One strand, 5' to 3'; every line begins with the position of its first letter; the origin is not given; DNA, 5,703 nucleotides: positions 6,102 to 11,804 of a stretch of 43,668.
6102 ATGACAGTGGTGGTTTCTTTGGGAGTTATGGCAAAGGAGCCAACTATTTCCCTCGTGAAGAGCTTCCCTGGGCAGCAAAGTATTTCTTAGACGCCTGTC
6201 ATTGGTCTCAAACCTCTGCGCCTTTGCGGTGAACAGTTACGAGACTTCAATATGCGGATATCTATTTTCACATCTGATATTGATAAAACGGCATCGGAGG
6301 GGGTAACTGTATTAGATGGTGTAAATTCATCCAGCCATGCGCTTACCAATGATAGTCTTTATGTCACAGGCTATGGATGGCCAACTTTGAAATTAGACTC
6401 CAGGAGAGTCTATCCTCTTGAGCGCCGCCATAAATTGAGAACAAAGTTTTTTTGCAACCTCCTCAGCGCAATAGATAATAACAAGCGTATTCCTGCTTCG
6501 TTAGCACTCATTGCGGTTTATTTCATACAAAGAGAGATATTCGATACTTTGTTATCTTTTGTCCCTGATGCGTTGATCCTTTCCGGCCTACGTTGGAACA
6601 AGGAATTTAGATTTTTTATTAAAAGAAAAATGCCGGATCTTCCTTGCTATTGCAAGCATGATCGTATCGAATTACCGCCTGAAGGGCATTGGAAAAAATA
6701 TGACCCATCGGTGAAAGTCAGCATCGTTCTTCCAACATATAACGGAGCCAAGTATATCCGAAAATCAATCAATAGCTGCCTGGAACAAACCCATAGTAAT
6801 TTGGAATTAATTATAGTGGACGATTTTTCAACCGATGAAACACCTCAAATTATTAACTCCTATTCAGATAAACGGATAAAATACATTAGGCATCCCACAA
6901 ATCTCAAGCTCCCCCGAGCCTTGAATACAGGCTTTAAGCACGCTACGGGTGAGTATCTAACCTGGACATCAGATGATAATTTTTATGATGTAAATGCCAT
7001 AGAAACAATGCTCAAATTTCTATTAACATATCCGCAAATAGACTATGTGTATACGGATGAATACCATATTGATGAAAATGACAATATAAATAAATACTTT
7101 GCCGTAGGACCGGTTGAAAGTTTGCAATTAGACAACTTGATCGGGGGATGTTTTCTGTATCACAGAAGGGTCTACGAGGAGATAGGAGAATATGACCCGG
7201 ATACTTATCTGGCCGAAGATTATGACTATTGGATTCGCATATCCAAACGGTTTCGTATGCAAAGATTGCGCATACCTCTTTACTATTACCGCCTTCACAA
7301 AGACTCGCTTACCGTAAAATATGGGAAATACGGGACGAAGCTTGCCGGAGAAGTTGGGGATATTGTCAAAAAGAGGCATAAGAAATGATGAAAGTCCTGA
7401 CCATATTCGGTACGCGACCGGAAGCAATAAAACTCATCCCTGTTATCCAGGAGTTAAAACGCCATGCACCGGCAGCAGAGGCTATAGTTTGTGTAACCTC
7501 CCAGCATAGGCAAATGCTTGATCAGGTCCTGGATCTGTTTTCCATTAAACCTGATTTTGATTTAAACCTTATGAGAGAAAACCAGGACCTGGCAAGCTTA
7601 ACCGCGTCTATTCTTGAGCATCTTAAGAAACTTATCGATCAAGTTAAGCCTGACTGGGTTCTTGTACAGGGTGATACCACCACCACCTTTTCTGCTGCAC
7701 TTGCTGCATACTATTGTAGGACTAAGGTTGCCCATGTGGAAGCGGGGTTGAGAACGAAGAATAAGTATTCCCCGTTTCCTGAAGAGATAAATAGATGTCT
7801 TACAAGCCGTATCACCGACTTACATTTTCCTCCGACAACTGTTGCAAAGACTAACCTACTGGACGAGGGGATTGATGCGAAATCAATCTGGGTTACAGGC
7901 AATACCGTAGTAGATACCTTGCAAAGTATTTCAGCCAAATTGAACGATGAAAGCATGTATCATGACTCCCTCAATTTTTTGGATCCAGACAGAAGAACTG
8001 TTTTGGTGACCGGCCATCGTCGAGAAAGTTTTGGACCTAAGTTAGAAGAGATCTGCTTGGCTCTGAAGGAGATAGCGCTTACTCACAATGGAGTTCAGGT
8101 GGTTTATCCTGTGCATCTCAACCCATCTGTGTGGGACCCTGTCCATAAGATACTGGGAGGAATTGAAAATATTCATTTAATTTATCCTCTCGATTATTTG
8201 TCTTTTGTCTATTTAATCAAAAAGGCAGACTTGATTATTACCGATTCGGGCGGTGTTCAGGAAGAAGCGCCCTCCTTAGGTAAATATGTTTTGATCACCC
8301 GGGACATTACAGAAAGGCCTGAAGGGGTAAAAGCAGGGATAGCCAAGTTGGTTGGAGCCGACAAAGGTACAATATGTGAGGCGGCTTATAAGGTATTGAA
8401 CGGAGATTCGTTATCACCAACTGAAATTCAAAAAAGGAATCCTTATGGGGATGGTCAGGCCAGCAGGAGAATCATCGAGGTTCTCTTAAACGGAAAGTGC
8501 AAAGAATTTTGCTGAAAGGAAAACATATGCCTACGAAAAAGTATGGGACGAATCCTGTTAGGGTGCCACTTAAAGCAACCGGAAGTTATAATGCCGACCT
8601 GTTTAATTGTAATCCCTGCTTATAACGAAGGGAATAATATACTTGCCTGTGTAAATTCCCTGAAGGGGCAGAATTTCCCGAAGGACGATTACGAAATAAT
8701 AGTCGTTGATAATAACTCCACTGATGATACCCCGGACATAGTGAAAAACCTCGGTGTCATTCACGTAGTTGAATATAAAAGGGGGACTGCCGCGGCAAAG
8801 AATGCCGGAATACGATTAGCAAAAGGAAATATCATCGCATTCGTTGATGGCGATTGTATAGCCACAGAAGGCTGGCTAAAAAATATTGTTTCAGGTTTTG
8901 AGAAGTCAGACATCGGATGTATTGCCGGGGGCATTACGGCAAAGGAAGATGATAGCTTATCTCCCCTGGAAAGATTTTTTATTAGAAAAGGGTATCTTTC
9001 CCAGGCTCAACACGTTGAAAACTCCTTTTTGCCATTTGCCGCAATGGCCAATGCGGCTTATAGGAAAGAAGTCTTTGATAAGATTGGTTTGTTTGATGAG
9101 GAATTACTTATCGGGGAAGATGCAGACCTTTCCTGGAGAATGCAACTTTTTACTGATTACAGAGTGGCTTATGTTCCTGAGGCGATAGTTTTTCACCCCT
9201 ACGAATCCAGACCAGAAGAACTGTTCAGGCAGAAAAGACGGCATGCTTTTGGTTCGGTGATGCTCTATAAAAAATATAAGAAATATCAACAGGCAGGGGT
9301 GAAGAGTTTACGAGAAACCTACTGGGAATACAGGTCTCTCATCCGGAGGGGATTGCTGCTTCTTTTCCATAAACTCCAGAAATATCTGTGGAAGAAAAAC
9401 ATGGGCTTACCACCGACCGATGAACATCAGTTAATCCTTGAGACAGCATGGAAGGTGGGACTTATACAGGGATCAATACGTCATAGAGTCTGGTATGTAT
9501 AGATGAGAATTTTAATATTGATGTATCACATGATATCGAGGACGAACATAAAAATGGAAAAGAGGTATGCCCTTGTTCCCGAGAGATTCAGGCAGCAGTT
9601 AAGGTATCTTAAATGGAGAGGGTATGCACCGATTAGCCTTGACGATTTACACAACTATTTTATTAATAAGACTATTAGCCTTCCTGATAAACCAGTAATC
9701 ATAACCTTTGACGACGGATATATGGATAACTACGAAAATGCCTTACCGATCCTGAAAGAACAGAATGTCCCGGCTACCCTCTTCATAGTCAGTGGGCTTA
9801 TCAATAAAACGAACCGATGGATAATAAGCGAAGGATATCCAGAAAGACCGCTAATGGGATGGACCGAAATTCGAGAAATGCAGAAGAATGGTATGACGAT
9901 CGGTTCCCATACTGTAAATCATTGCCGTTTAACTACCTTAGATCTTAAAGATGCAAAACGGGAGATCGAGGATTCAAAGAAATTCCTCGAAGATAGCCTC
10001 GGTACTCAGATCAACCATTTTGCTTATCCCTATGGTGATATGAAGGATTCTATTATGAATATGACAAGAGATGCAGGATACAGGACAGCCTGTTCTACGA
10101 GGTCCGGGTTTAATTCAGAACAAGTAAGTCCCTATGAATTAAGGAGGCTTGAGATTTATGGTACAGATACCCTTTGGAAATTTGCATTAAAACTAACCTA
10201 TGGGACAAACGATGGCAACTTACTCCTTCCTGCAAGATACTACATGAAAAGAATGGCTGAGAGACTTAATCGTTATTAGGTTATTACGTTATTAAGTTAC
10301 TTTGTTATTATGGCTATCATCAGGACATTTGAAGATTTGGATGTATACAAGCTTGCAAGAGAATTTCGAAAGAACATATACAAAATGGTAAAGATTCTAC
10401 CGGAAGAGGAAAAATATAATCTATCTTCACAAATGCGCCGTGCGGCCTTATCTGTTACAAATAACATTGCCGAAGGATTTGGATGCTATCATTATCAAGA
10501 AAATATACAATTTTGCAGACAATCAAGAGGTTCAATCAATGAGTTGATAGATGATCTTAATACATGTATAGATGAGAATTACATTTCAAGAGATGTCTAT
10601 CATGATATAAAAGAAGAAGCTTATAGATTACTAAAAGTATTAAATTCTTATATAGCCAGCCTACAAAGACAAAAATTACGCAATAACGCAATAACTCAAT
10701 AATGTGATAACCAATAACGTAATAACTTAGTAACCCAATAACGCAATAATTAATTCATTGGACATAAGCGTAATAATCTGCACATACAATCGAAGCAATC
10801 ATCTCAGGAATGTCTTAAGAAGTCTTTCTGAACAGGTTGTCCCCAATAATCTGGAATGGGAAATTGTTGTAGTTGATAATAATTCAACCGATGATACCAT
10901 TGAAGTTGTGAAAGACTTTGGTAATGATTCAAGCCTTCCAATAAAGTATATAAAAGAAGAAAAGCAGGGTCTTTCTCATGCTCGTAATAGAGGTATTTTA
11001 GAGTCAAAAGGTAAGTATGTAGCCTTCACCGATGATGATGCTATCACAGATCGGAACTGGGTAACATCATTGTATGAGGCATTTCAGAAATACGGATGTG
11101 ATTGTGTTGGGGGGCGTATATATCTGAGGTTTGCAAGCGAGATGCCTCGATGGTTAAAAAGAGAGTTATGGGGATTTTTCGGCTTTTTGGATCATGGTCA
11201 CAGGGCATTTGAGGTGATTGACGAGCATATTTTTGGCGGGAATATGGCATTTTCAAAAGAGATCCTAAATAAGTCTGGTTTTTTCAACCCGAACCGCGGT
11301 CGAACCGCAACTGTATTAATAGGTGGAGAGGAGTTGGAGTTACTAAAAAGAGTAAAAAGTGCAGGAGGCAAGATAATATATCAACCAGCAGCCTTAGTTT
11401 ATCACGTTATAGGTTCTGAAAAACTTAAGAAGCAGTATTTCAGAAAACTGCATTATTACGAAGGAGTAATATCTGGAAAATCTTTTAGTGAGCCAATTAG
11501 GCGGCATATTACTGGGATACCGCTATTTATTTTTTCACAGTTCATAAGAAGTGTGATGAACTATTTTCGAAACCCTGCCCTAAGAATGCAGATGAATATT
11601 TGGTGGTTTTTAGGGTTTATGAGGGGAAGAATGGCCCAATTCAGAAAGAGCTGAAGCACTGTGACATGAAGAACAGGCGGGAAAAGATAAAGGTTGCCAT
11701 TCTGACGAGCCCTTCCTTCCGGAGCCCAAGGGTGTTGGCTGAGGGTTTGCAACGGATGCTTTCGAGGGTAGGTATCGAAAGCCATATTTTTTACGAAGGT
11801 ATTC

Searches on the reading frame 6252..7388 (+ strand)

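Call 7: search_protein_families(library=ncbifam, max_evalue=1e-10, proteins=[window:6252-7388:+])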
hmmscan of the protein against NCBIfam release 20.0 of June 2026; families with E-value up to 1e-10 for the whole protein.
window:6252-7388:+ (378 aa): 11 families
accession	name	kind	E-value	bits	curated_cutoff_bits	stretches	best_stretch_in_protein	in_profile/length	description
NF053739.1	GlytfEpsEBac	equivalog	3.8e-23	81.8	450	1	155-356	2-212/265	glycosyltransferase EpsE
NF047683.1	TeichurnBiosyTuaG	equivalog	3.5e-22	79.2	400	1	155-354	7-211/252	teichuronic acid biosynthesis protein TuaG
NF007482.0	PRK10073.1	equivalog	7.6e-17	61.3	423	1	154-256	6-109/334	glycosyltransferase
TIGR03937.1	PgaC_IcaA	equivalog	2e-16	60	422.3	1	149-265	40-158/407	poly-beta-1,6-N-acetyl-D-glucosamine synthase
TIGR04283.1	glyco_like_mftF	equivalog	3.5e-16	59.5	182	1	156-340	1-179/221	TIGR04283 family arsenosugar biosynthesis glycosyltransferase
NF050050.1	ProtGlycPglI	equivalog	1.8e-15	57.1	500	1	155-255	3-106/306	GalNAc(5)-diNAcBac-PP-undecaprenol beta-1,3-glucosyltransferase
NF007453.0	PRK10018.1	equivalog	3.5e-13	49.8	382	1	155-274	7-128/280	colanic acid biosynthesis glycosyltransferase WcaA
TIGR04017.1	WcaA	equivalog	6.6e-13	48.9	495.75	1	156-275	7-128/279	colanic acid biosynthesis glycosyltransferase WcaA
TIGR03965.1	mycofact_glyco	equivalog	2.9e-12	46.2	280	1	153-254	73-176/467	mycofactocin biosynthesis glycosyltransferase MftF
NF038302.1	EPS_HpsE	equivalog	5.8e-12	45.2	300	1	155-264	2-118/307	hormogonium polysaccharide biosynthesis glycosyltransferase HpsE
TIGR04440.1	glyco_TIGR04440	domain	3.7e-11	43.2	70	1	155-277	1-126/215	TIGR00180 family glycosyltransferase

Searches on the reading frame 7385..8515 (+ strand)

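Call 7: search_protein_families(library=ncbifam, max_evalue=1e-10, proteins=[window:7385-8515:+])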
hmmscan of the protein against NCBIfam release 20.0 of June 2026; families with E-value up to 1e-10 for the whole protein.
window:7385-8515:+ (376 aa): 2 families
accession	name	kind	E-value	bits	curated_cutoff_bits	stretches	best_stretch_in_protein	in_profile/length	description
TIGR00236.1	wecB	equivalog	1.8e-140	468.3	210.15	1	2-370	1-365/366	non-hydrolyzing UDP-N-acetylglucosamine 2-epimerase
TIGR03568.1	NeuC_NnaA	equivalog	1.1e-24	87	235.9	1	3-367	2-365/365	UDP-N-acetylglucosamine 2-epimerase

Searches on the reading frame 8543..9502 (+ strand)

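Call 7: search_protein_families(library=ncbifam, max_evalue=1e-10, proteins=[window:8543-9502:+])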
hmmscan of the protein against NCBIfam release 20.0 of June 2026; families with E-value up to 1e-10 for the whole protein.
window:8543-9502:+ (319 aa): 11 families
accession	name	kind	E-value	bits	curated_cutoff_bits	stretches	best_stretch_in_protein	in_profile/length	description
TIGR03965.1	mycofact_glyco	equivalog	1.1e-42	146.5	280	1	17-246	73-308/467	mycofactocin biosynthesis glycosyltransferase MftF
NF041875.1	EPS_EpsD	equivalog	6.9e-30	104.6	370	1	22-269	3-259/325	exopolysaccharide biosynthesis glycosyltransferase EpsD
TIGR03937.1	PgaC_IcaA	equivalog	5.1e-25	88.3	422.3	1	17-262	44-295/407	poly-beta-1,6-N-acetyl-D-glucosamine synthase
TIGR03111.1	glyc2_xrt_Gpos1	hypoth_equivalog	8.5e-23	80.8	363.95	1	15-260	46-308/439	TIGR03111 family XrtG-associated glycosyltransferase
TIGR04283.1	glyco_like_mftF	equivalog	6e-22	78.3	182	1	22-214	3-181/221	TIGR04283 family arsenosugar biosynthesis glycosyltransferase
NF041394.1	GtaseAglG_Halo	equivalog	9.1e-19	67.8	440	1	31-228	16-226/304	glucosyl-dolichyl phosphate glucuronosyltransferase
NF038302.1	EPS_HpsE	equivalog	5.6e-18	64.9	300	1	22-167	5-166/307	hormogonium polysaccharide biosynthesis glycosyltransferase HpsE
NF038299.1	EPS_HpsN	equivalog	9.8e-15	54.3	425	1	21-219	4-221/317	hormogonium polysaccharide biosynthesis glycosyltransferase HpsN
NF007482.0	PRK10073.1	equivalog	1.7e-13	50.3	423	1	21-105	9-96/334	glycosyltransferase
NF047683.1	TeichurnBiosyTuaG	equivalog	3e-13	50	400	1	18-109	6-101/252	teichuronic acid biosynthesis protein TuaG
NF050050.1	ProtGlycPglI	equivalog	3.5e-12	46.3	500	1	17-134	1-123/306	GalNAc(5)-diNAcBac-PP-undecaprenol beta-1,3-glucosyltransferase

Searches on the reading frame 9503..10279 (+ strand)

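Call 7: search_protein_families(library=ncbifam, max_evalue=1e-10, proteins=[window:9503-10279:+])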
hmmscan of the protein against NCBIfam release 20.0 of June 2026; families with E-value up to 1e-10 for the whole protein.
window:9503-10279:+ (258 aa): 6 families
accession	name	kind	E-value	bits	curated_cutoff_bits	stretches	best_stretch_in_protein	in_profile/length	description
TIGR03938.2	deacetyl_PgaB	equivalog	1.9e-32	112.3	321.9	1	3-139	3-144/621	poly-beta-1,6-N-acetyl-D-glucosamine N-deacetylase PgaB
TIGR03933.1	PIA_icaB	equivalog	6.2e-19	68.5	248.35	1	14-214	25-225/245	intercellular adhesin biosynthesis polysaccharide N-deacetylase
NF011177.0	PRK14582.1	equivalog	9.3e-18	63.8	923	1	4-140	50-188/671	poly-beta-1,6-N-acetyl-D-glucosamine N-deacetylase PgaB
TIGR02764.1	spore_ybaN_pdaB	equivalog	1.5e-16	60.8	237.4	1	62-195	5-123/191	polysaccharide deacetylase family sporulation protein PdaB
NF011176.0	PRK14581.1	equivalog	3e-15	55.4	1091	1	6-140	52-188/673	poly-beta-1,6-N-acetyl-D-glucosamine N-deacetylase PgaB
TIGR02884.1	spore_pdaA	equivalog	2.1e-14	53.8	298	1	50-195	27-155/224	delta-lactam-biosynthetic de-N-acetylase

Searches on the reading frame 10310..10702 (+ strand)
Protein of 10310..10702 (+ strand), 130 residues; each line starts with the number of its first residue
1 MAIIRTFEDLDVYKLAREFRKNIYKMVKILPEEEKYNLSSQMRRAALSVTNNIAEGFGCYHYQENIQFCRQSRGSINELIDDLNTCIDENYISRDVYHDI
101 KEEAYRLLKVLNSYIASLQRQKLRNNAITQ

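Call 8: search_protein_families(library=ncbifam, max_evalue=1e-10, proteins=[window:10310-10702:+])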
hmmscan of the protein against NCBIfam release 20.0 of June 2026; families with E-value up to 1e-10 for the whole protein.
window:10310-10702:+ (130 aa): 3 families
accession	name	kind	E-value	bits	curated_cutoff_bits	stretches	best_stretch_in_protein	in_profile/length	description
TIGR02436.1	TIGR02436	subfamily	4e-29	101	24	1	12-119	1-109/109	four helix bundle protein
NF008911.0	PRK12275.1-2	subfamily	1.2e-21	77.4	137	1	4-120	1-117/118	hypothetical protein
NF008912.0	PRK12275.1-6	subfamily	3.3e-19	69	124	1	6-121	2-114/117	hypothetical protein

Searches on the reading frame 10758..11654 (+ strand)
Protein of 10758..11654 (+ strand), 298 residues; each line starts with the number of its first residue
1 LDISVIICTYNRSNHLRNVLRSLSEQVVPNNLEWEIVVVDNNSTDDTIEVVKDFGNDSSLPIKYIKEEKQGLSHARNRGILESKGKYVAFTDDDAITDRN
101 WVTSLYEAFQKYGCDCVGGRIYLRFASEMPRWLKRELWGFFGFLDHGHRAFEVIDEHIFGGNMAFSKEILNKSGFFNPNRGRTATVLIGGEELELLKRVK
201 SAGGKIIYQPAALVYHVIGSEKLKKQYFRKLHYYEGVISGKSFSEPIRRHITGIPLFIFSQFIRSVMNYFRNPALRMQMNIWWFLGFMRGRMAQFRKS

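Call 8: search_protein_families(library=ncbifam, max_evalue=1e-10, proteins=[window:10758-11654:+])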
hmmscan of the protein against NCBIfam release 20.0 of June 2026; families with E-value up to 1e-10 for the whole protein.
window:10758-11654:+ (298 aa): 11 families
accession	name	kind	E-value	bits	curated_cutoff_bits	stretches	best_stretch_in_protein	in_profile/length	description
NF038302.1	EPS_HpsE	equivalog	1.6e-48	165.3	300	1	1-236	1-242/307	hormogonium polysaccharide biosynthesis glycosyltransferase HpsE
NF041394.1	GtaseAglG_Halo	equivalog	1.5e-32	113.1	440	1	1-228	1-227/304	glucosyl-dolichyl phosphate glucuronosyltransferase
NF041875.1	EPS_EpsD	equivalog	2.6e-30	105.9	370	1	3-229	1-218/325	exopolysaccharide biosynthesis glycosyltransferase EpsD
TIGR03965.1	mycofact_glyco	equivalog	3.2e-22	79.1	280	1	2-233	75-296/467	mycofactocin biosynthesis glycosyltransferase MftF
NF007482.0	PRK10073.1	equivalog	4.7e-19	68.6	423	1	3-98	8-100/334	glycosyltransferase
NF038299.1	EPS_HpsN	equivalog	1e-16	60.8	425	1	2-217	2-221/317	hormogonium polysaccharide biosynthesis glycosyltransferase HpsN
TIGR03111.1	glyc2_xrt_Gpos1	hypoth_equivalog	2.9e-16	59.3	363.95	1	2-284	50-328/439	TIGR03111 family XrtG-associated glycosyltransferase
NF047683.1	TeichurnBiosyTuaG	equivalog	1.9e-14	53.9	400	1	3-96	8-98/252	teichuronic acid biosynthesis protein TuaG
NF050050.1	ProtGlycPglI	equivalog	2.8e-14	53.2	500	1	3-107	4-106/306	GalNAc(5)-diNAcBac-PP-undecaprenol beta-1,3-glucosyltransferase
TIGR03937.1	PgaC_IcaA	equivalog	2.9e-13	49.6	422.3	1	3-236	47-269/407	poly-beta-1,6-N-acetyl-D-glucosamine synthase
TIGR04283.1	glyco_like_mftF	equivalog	4.2e-11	42.8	182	1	3-128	1-114/221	TIGR04283 family arsenosugar biosynthesis glycosyltransferase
